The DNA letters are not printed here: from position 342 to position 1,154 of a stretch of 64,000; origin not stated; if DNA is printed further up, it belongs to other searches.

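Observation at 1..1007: DUF5343-like ORF coupled to an Ymh/TIGR02391-like R-x4-H protein: candidate HEPN abortive-infection or toxin module on the element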

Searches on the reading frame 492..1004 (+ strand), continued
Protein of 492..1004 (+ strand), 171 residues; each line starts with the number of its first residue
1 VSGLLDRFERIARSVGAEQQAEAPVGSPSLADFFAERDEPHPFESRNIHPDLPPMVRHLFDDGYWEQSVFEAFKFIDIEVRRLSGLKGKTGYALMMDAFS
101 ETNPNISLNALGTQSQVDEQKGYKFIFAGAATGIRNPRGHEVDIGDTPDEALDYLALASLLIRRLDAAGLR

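Call 55: find_homologous_proteins(query=L024:10001-10666:+, max_evalue=0.001)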
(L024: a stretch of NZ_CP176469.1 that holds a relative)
Query L024:10001-10666:+ (222 aa): 674 proteins with E <= 0.001 among 875 candidates; the best 120 are listed.
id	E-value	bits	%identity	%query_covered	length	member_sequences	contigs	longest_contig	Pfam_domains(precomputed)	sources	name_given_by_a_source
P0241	3.0e-139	480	100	100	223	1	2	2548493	PF17278.8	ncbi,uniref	ncbi:DUF5343 domain-containing protein [Litorimonas sp. RW-G-Af-16]|uniref:DUF5343 domain-containing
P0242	3.2e-100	352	75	100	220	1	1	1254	PF17278.8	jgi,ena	jgi:hypothetical protein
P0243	7.0e-95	335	70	100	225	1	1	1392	PF17278.8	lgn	-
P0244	1.1e-94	334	71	100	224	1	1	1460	PF17278.8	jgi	-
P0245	7.1e-89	315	69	94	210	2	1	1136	PF17278.8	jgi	jgi:hypothetical protein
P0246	1.0e-83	298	66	94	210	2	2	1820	PF17278.8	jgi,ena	-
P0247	1.3e-81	292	66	94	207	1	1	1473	PF17278.8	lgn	-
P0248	1.5e-79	285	62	100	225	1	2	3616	PF17278.8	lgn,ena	-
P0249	1.2e-75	272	61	100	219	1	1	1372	PF17278.8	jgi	-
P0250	5.5e-71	257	55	100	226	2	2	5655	PF17278.8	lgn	-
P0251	5.2e-70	254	56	100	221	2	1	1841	PF17278.8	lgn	-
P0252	2.4e-69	251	55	100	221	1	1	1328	PF17278.8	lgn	-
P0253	4.2e-69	251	55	100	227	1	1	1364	PF17278.8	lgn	-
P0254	1.7e-68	249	54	100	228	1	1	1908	PF17278.8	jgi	jgi:hypothetical protein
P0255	2.1e-68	248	55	100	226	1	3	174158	PF17278.8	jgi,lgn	jgi:hypothetical protein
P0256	4.1e-68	247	54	100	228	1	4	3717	PF17278.8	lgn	-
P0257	6.8e-68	247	56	100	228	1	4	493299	PF17278.8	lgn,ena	-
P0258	8.1e-68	246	51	100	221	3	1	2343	PF17278.8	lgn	-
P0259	1.4e-67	246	52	100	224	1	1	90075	PF17278.8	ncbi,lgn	-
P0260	2.0e-67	245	54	100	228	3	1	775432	PF17278.8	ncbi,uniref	ncbi:DUF5343 domain-containing protein [Rheinheimera sp. NSM]|uniref:DUF5343 domain-containing prote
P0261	2.6e-67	245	51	100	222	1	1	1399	PF17278.8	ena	-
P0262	2.6e-67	245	54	100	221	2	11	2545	PF17278.8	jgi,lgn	jgi:hypothetical protein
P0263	2.8e-67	245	53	100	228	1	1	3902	PF17278.8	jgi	jgi:hypothetical protein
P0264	3.2e-67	245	54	100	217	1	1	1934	PF17278.8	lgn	-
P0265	4.0e-67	244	51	100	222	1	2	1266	PF17278.8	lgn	-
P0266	4.1e-67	244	52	100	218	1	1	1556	PF17278.8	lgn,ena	-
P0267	5.6e-67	244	51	100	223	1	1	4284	PF17278.8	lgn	-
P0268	8.7e-67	243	54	100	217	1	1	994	PF17278.8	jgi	-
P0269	1.3e-66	243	53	99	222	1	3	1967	PF17278.8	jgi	-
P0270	1.3e-66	242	54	100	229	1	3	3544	PF17278.8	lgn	-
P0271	2.8e-66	241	53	100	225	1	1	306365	PF17278.8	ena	-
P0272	3.4e-66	241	55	100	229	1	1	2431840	PF17278.8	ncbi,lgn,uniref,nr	ncbi:hypothetical protein SAMN05216369_1281 [Marinobacter antarcticus]|uniref:DUF5343 domain-contain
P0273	4.1e-66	241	52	100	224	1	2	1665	PF17278.8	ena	-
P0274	4.6e-66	241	54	100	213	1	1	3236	PF17278.8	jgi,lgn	-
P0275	4.9e-66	241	52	100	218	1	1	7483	PF17278.8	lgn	-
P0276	5.9e-66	240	53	99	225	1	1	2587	PF17278.8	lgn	-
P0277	7.2e-66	240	53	100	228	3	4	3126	PF17278.8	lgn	-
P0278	7.4e-66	240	55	100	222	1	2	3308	PF17278.8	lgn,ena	-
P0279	8.3e-66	240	54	100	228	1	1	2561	PF17278.8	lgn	-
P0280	9.6e-66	240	52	100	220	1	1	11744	PF17278.8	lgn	-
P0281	1.3e-65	239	54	99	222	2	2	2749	PF17278.8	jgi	jgi:hypothetical protein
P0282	1.4e-65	239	52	100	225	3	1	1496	PF17278.8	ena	-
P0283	3.1e-65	238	51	99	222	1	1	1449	PF17278.8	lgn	-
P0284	3.5e-65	238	52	100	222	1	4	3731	PF17278.8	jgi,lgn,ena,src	-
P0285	4.7e-65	237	52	100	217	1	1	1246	PF17278.8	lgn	-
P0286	6.0e-65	237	54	99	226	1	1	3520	PF17278.8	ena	-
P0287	6.3e-65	237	51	100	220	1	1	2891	PF17278.8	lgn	-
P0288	9.7e-65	236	50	100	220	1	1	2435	PF17278.8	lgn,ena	-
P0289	1.0e-64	236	50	100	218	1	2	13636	PF17278.8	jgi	-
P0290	1.1e-64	236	52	100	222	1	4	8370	PF17278.8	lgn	-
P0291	1.8e-64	236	52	100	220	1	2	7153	PF17278.8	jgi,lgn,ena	-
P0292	1.9e-64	235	53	100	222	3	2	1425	PF17278.8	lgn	-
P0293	2.2e-64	235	52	100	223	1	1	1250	PF17278.8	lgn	-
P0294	2.4e-64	235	53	100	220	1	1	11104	PF17278.8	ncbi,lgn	-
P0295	2.7e-64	235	52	99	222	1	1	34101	PF17278.8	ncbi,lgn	-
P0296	2.7e-64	235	52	99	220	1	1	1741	PF17278.8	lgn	-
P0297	3.1e-64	235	52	100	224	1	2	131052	PF17278.8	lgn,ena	-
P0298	3.1e-64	235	53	100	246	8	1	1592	PF17278.8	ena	-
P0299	3.2e-64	235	49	100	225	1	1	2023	PF17278.8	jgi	jgi:hypothetical protein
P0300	5.0e-64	234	52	99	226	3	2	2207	PF17278.8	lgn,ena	-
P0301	5.7e-64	234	51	99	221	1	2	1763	PF17278.8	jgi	jgi:hypothetical protein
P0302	6.9e-64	234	53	100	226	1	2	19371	PF17278.8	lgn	-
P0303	1.1e-63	233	52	99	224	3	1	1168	PF17278.8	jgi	-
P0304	1.1e-63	233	51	100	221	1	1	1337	PF17278.8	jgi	-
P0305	1.4e-63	233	50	100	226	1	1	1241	PF17278.8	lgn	-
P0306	1.5e-63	233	51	100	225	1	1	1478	PF17278.8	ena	-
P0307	1.5e-63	233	54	99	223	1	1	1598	PF17278.8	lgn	-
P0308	1.7e-63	232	50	100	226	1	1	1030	PF17278.8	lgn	-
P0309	1.7e-63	232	50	100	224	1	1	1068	PF17278.8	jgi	jgi:hypothetical protein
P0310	2.1e-63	232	53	99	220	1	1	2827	PF17278.8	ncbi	-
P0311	2.4e-63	232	52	100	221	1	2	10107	PF17278.8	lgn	-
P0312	2.5e-63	232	51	100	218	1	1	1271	PF17278.8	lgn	-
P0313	2.5e-63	232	52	100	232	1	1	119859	PF17278.8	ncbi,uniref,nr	ncbi:DUF5343 domain-containing protein [Aquibium sp. A9E412]|uniref:DUF5343 domain-containing protei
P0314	3.1e-63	232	50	100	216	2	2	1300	PF17278.8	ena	-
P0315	3.7e-63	231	52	100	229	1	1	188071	PF17278.8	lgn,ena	-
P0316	4.6e-63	231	53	100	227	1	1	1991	PF17278.8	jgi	-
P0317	5.2e-63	231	52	100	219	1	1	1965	PF17278.8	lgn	-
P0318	8.4e-63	230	50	99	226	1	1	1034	PF17278.8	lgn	-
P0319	9.6e-63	230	51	100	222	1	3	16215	PF17278.8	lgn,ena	-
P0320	1.0e-62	230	50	100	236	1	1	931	PF17278.8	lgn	-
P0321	1.1e-62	230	51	100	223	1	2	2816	PF17278.8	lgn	-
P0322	1.1e-62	230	52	100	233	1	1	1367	PF17278.8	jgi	jgi:hypothetical protein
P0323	1.1e-62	230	51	100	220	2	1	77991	PF17278.8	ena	-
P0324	1.3e-62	229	50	100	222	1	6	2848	PF17278.8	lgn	-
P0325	1.4e-62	229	50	100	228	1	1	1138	PF17278.8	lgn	-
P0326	2.1e-62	229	50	100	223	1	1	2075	PF17278.8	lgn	-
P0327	2.4e-62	229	50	99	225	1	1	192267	PF17278.8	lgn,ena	-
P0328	3.0e-62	228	52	100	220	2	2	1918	PF17278.8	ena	-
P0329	3.1e-62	228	52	99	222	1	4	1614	PF17278.8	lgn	-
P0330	3.2e-62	228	51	99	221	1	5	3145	PF17278.8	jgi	jgi:hypothetical protein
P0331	3.6e-62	228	48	99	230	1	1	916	PF17278.8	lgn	-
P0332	4.2e-62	228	52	100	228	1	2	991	PF17278.8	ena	-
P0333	4.2e-62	228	49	100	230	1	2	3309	PF17278.8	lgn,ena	-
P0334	4.5e-62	228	50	100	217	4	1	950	PF17278.8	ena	-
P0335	4.7e-62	228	50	100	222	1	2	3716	PF17278.8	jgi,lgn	jgi:hypothetical protein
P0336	5.2e-62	228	50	100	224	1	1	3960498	PF17278.8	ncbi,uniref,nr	ncbi:DUF5343 domain-containing protein [Ciceribacter sp. L1K23]|uniref:DUF5343 domain-containing pro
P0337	5.3e-62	227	51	100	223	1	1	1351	PF17278.8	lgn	-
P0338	5.8e-62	227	51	99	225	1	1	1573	PF17278.8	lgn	-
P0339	8.1e-62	227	51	99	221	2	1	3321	PF17278.8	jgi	jgi:hypothetical protein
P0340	8.5e-62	227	52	100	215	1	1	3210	PF17278.8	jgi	jgi:Family of unknown function (DUF5343)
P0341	9.1e-62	227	51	100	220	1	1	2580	PF17278.8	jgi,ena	-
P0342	9.3e-62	227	50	99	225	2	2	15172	PF17278.8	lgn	-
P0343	1.1e-61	226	51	100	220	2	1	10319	PF17278.8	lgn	-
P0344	1.1e-61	226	49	99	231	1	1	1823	PF17278.8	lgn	-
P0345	1.3e-61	226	51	100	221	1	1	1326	PF17278.8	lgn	-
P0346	1.4e-61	226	50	100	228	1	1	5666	PF17278.8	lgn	-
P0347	1.7e-61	226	50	100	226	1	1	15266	PF17278.8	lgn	-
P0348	2.1e-61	226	47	100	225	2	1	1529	PF17278.8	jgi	jgi:hypothetical protein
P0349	2.3e-61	225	50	100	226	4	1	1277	PF17278.8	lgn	-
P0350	2.5e-61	225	51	100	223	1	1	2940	PF17278.8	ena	-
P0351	2.5e-61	225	52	100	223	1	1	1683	PF17278.8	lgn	-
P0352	2.8e-61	225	52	100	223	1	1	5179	PF17278.8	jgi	jgi:hypothetical protein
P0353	3.3e-61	225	53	99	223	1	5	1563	PF17278.8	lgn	-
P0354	4.4e-61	224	52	100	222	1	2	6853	PF17278.8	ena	-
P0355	5.1e-61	224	52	94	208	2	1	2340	PF17278.8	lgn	-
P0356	6.5e-61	224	49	100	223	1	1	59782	PF17278.8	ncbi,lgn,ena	-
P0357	6.9e-61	224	49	100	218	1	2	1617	PF17278.8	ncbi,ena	-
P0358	7.6e-61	224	51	96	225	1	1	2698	PF17278.8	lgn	-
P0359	8.3e-61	224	50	100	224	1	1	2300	PF17278.8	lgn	-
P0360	9.6e-61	223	50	99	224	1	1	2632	PF17278.8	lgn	-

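Call 56: find_encoding_contigs(protein=P0272, flank=8000, max_places=1)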
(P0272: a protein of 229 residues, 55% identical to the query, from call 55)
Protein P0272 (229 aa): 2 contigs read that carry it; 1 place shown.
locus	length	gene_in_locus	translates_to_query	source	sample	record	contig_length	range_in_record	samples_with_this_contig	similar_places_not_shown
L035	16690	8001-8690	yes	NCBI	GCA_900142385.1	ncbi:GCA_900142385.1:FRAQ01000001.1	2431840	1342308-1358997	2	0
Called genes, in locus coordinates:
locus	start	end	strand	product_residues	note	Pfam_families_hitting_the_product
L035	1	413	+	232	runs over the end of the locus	PF00005:ABC_tran, PF13304:AAA_21 (faint)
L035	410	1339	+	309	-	-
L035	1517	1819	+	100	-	PF00547:Urease_gamma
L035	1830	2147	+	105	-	PF00699:Urease_beta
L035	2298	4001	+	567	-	PF00449:Urease_alpha, PF01979:Amidohydro_1, PF07969:Amidohydro_3 (weak)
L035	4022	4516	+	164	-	PF02814:UreE_N, PF05194:UreE_C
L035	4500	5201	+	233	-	PF01730:UreF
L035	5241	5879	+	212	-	PF02492:cobW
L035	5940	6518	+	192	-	PF04955:HupE_UreJ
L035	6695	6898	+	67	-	-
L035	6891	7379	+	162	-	PF03887:YfbU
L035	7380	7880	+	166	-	-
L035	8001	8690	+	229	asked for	PF17278:DUF5343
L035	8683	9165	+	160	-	PF09509:Hypoth_Ymh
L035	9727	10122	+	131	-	PF00085:Thioredoxin (weak)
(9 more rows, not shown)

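Call 57: find_encoding_contigs(protein=P0260, flank=8000, max_places=1)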
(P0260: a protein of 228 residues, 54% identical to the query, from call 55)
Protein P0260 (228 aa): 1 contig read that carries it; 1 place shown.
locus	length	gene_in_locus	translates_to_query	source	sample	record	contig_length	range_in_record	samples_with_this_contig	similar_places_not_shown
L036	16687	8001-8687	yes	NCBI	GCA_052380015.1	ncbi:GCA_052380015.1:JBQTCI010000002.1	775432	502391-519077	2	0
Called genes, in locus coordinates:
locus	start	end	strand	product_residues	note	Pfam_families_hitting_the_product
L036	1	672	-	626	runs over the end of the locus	PF01343:Peptidase_S49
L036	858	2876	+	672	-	PF00724:Oxidored_FMN, PF01266:DAO (faint), PF00070:Pyr_redox (faint), PF03486:HI0933_like (faint), PF07992:Pyr_redox_2, PF13450:NAD_binding_8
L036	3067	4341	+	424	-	PF00483:NTP_transferase, PF07959:Fucose_pyrophosphorylase (faint), PF24894:Hexapep_GlmU, PF25087:GMPPB_C (weak), PF25247:LbH_GLGC (weak), PF25084:LbH_EIF2B, PF25247:LbH_GLGC (weak)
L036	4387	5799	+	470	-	PF08323:Glyco_transf_5, PF13439:Glyco_transf_4, PF13579:Glyco_trans_4_4, PF00534:Glycos_transf_1, PF13692:Glyco_trans_1_4 (weak)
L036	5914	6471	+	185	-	PF00881:Nitroreductase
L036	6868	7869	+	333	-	PF13271:DUF4062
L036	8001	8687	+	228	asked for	PF17278:DUF5343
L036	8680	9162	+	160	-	PF09509:Hypoth_Ymh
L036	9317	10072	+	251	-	-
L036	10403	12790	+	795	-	-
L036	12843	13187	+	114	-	-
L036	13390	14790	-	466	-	PF01336:tRNA_anti-codon, PF00152:tRNA-synt_2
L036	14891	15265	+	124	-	-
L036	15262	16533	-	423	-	PF00202:Aminotran_3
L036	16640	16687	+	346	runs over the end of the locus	PF04055:Radical_SAM, PF06968:BATS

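Call 58: find_encoding_contigs(protein=P0336, flank=8000, max_places=1)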
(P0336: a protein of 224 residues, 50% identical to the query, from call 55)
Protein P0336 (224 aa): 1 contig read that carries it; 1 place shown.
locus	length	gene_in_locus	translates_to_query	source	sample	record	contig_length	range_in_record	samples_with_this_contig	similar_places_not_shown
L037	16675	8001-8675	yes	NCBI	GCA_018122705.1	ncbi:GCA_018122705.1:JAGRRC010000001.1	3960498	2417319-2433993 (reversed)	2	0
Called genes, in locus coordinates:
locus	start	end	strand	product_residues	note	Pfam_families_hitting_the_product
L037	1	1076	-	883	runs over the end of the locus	PF17900:Peptidase_M1_N, PF01433:Peptidase_M1, PF11940:DUF3458, PF17432:DUF3458_C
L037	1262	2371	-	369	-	PF00015:MCPsignal, PF02743:dCache_1 (faint)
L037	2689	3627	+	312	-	PF00892:EamA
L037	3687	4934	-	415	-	PF00083:Sugar_tr (faint), PF07690:MFS_1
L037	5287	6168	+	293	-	-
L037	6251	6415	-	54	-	-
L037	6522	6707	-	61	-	-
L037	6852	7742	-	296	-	PF03167:UDG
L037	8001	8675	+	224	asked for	PF17278:DUF5343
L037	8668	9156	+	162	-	PF09509:Hypoth_Ymh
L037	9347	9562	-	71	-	-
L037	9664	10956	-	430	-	PF00012:HSP70 (weak)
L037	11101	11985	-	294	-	PF00126:HTH_1, PF03466:LysR_substrate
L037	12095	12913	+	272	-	PF00905:Transpeptidase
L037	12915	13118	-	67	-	-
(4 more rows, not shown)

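Call 61: search_protein_representatives(alignment_id=A3)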
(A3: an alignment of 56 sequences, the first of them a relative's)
Query: 56 sequences, 230 profile positions. Proteins with E-value up to 0.001 (for the whole library): 1292; up to 1e-10: 417; up to 1e-30: 134. The best 150 are listed.
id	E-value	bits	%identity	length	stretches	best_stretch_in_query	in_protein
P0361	1.6e-85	303.2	-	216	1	3-229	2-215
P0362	1.6e-83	296.5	-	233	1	1-229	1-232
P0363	1.8e-80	286.6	-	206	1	51-230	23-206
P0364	6.6e-75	268.4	-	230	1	1-230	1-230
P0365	7.1e-74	265.0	-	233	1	2-229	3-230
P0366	1.1e-73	264.4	-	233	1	2-229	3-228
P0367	1.5e-67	244.3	-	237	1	3-228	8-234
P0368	1.0e-60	222.0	-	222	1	3-229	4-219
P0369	1.3e-59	218.3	-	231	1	3-229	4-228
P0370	2.4e-57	210.9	-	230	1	1-229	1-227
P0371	4.1e-57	210.2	-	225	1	2-229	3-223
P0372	7.6e-57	209.3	-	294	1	2-229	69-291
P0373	1.2e-56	208.6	-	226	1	2-230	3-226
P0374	6.9e-56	206.2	-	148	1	28-143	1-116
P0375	1.5e-55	205.1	-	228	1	4-229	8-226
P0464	1.1e-39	153.1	-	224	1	1-230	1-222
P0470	1.3e-38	149.7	-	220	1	3-229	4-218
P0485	1.7e-33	132.9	-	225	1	1-229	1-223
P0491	6.1e-32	127.8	-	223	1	3-221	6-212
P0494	2.5e-30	122.5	-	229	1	3-228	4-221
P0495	2.9e-30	122.3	-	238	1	4-229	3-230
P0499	1.1e-29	120.4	-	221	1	3-230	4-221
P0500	4.7e-29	118.4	-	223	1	3-229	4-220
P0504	2.8e-28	115.8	-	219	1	3-229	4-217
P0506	3.4e-28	115.6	-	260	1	4-229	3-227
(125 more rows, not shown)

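Call 70: find_related_loci(query=A3, collection=viral_contigs, flank=10000)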
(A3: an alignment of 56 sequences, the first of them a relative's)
Query A3 (226 aa) in viral_contigs; peptide patterns used: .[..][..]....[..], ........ (x = any residue, [..] = any of these).
16 stretches matched a pattern, but none encodes a relative of the query by tblastn (E <= 1e-3).

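Call 77: fold_search(model_id=the predicted structure, library=viral)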
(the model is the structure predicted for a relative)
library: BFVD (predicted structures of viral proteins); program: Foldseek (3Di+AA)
matches with E <= 10: 69; with E <= 0.001: 0
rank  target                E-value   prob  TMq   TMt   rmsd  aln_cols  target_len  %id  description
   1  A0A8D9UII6            2.0e-01  0.18  0.16  0.16  23.2       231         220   13  (no name in the UniProt tables at hand)
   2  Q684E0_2              2.1e-01  0.14  0.15  0.05  27.4       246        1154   12  (no name in the UniProt tables at hand)
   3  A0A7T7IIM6            3.8e-01  0.18  0.15  0.12  16.8       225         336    7  RING-type E3 ubiquitin transferase [Canid alphaherpesvirus 1]
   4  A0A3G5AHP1            5.5e-01  0.08  0.13  0.13  27.6       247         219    8  Uncharacterized protein [Solivirus sp.]
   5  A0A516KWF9            6.8e-01  0.07  0.14  0.04  25.9       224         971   14  (no name in the UniProt tables at hand)
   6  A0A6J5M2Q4            8.8e-01  0.25  0.16  0.31  19.6       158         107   12  Uncharacterized protein [uncultured Caudovirales phage]
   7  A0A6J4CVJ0            9.3e-01  0.13  0.12  0.12  16.4       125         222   14  (no name in the UniProt tables at hand)
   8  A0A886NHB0            1.2e+00  0.12  0.21  0.08  14.6       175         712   11  (no name in the UniProt tables at hand)
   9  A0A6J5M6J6            1.3e+00  0.06  0.12  0.13  19.1       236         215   11  Uncharacterized protein [uncultured Caudovirales phage]
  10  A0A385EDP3            1.3e+00  0.15  0.22  0.32  16.8       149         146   12  Uncharacterized protein [Caulobacter phage CcrPW]
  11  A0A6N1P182            1.3e+00  0.11  0.19  0.07  14.6       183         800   10  RNA helicase [Tupanvirus soda lake]
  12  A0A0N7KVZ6            1.8e+00  0.08  0.16  0.23  14.3       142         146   12  (no name in the UniProt tables at hand)
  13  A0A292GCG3            1.9e+00  0.08  0.16  0.26  13.3       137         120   14  (no name in the UniProt tables at hand)
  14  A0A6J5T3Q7            1.9e+00  0.03  0.11  0.11  33.4       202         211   15  Uncharacterized protein [uncultured Caudovirales phage]
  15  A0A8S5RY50            2.0e+00  0.15  0.22  0.37  18.0       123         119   13  AAA-associated domain protein [Siphoviridae sp. ctEJG5]
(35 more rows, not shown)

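Call 82: search_protein_families(library=padloc, proteins=[P0485, P0491, P0494, P0495, P0499, P0500, P0504, P0506, P0470, P0464], max_evalue=0.001)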
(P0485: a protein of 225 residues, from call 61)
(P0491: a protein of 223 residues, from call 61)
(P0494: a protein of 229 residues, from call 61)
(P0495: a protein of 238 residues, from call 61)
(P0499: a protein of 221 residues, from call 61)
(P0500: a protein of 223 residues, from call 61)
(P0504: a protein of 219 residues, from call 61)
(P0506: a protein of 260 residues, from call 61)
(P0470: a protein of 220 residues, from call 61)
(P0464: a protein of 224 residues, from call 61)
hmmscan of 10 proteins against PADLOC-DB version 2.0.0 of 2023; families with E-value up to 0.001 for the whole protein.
P0485 (225 aa): 2 families
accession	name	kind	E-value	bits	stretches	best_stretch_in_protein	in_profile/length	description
PDLC04589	PDC-M34A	-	1.1e-16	59.9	1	30-223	32-208/208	-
PDLC04588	PDC-M34A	-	4.5e-05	21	1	46-224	101-260/260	-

P0491 (223 aa): 1 family
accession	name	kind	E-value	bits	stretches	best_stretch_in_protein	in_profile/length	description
PDLC04589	PDC-M34A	-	1e-18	66.5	1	6-217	4-205/208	-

P0494 (229 aa): 2 families
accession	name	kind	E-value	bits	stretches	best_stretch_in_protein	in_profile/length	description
PDLC04589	PDC-M34A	-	1e-18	66.5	1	1-221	1-207/208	-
PDLC04588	PDC-M34A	-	1.5e-07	29.2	1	7-218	61-255/260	-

P0495 (238 aa): 2 families
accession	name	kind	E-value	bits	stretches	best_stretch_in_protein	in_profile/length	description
PDLC04589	PDC-M34A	-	2.4e-20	71.8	1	2-229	4-207/208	-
PDLC04588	PDC-M34A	-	7.7e-08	30.1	0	190-230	219-259/260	-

P0499 (221 aa): 2 families
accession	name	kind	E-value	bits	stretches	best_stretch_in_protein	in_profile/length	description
PDLC04589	PDC-M34A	-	7.5e-30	102.9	1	1-219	1-207/208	-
PDLC04588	PDC-M34A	-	3.1e-13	47.8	1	23-220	78-259/260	-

P0500 (223 aa): 1 family
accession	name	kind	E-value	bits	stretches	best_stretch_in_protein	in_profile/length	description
PDLC04589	PDC-M34A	-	1.3e-14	53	1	1-219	1-207/208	-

P0504 (219 aa): 2 families
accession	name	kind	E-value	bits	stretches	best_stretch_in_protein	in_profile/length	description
PDLC04589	PDC-M34A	-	3.8e-25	87.5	1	1-216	1-207/208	-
PDLC04588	PDC-M34A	-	5.6e-07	27.3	1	7-217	61-259/260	-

P0506 (260 aa): 2 families
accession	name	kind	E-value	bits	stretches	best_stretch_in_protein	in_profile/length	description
PDLC04589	PDC-M34A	-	2.5e-15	55.4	1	2-226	4-207/208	-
PDLC04588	PDC-M34A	-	2.1e-05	22.1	1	64-228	120-260/260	-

P0470 (220 aa): 2 families
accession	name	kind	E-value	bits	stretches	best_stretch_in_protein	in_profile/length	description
PDLC04589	PDC-M34A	-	4.3e-24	84.1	1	1-217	1-207/208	-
PDLC04588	PDC-M34A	-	1.2e-07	29.4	1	30-219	85-260/260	-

P0464 (224 aa): 2 families
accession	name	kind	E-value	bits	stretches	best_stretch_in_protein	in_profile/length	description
PDLC04589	PDC-M34A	-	5e-22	77.3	1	6-220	7-207/208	-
PDLC04588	PDC-M34A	-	6.9e-10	36.8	1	25-221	81-259/260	-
